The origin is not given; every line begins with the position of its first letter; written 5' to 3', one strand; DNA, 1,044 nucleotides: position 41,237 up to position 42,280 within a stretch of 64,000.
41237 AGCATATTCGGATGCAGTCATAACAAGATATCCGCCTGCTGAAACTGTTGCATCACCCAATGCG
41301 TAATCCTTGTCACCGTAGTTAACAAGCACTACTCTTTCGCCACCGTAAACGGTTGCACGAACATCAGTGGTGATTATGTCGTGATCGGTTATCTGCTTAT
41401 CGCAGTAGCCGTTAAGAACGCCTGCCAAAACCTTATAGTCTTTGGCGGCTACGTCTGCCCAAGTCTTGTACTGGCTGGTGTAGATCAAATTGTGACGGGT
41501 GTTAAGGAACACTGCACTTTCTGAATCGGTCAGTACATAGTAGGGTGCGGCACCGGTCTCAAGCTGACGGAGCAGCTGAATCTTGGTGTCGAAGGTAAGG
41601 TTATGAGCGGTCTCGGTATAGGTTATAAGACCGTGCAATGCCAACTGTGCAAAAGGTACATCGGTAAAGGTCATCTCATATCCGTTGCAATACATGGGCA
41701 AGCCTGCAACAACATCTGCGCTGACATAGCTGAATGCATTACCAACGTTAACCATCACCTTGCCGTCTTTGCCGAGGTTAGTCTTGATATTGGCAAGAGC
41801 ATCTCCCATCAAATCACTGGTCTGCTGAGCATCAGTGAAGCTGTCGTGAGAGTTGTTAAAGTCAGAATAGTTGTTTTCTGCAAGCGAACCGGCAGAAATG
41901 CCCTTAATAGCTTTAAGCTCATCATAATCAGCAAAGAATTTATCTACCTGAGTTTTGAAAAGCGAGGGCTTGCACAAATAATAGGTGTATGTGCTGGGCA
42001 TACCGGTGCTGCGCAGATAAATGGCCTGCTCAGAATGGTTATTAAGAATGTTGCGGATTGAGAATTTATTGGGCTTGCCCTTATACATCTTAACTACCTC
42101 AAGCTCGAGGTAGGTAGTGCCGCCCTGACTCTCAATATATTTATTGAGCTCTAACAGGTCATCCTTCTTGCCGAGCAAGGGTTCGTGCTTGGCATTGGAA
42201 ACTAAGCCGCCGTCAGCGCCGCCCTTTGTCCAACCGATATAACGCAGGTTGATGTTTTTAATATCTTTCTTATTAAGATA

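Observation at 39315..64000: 25-kb single-strand glycan-utilisation locus with no ATPase and no regulator in the window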

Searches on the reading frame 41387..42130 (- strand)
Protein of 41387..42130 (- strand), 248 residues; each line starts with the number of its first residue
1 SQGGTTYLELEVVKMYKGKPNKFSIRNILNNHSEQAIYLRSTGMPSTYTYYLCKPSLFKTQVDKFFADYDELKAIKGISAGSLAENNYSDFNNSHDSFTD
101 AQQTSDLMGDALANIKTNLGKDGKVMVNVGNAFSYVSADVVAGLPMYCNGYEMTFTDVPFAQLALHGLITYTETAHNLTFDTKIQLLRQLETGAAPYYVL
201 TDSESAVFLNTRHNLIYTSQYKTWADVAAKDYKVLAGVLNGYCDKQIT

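Call 97: search_solved_structures(query=A8, max_evalue=10, show_alignments=4)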
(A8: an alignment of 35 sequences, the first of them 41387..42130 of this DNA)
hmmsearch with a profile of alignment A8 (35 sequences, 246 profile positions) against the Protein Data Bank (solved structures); distinct sequences matched with E-value up to 10: 3.
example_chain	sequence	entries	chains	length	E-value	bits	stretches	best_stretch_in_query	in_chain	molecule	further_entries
8ilc_A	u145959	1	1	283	0.09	15.5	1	66-136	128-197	Papain-like protease nsp3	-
8f2e_A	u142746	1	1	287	0.092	15.4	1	66-136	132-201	Papain-like protease nsp3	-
9e2w_Y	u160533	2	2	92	0.21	14.3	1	120-169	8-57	Chromosome segregation in meiosis protein 3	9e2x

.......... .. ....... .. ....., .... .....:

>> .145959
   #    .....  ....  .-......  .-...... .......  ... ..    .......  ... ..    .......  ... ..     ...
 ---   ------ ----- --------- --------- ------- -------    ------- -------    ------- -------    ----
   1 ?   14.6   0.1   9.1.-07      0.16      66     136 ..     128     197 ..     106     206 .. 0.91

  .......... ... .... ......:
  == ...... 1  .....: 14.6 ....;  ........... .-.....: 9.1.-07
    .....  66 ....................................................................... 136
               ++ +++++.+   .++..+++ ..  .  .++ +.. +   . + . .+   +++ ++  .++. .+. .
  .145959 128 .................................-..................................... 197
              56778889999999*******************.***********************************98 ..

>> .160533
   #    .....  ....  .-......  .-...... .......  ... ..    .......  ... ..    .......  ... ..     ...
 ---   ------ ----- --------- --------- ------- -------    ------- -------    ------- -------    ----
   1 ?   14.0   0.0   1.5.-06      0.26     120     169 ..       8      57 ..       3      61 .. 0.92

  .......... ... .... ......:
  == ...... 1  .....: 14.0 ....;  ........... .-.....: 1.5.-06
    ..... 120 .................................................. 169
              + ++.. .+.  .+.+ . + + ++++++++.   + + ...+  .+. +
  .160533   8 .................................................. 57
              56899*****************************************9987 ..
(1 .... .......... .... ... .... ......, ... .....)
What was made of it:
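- On GH129 / GH101: The catalytic half gives no hit (call 97).
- Closest known: GH129. Different: The catalytic half is not alignable by sequence (call 97).
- The catalytic half of DUF5696 is not alignable to GH129 by sequence (call 97), and no conserved acid/base residue was identified.
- Tried and rejected: Aligning the catalytic half of DUF5696 to GH129 by profile found nothing (call 97).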
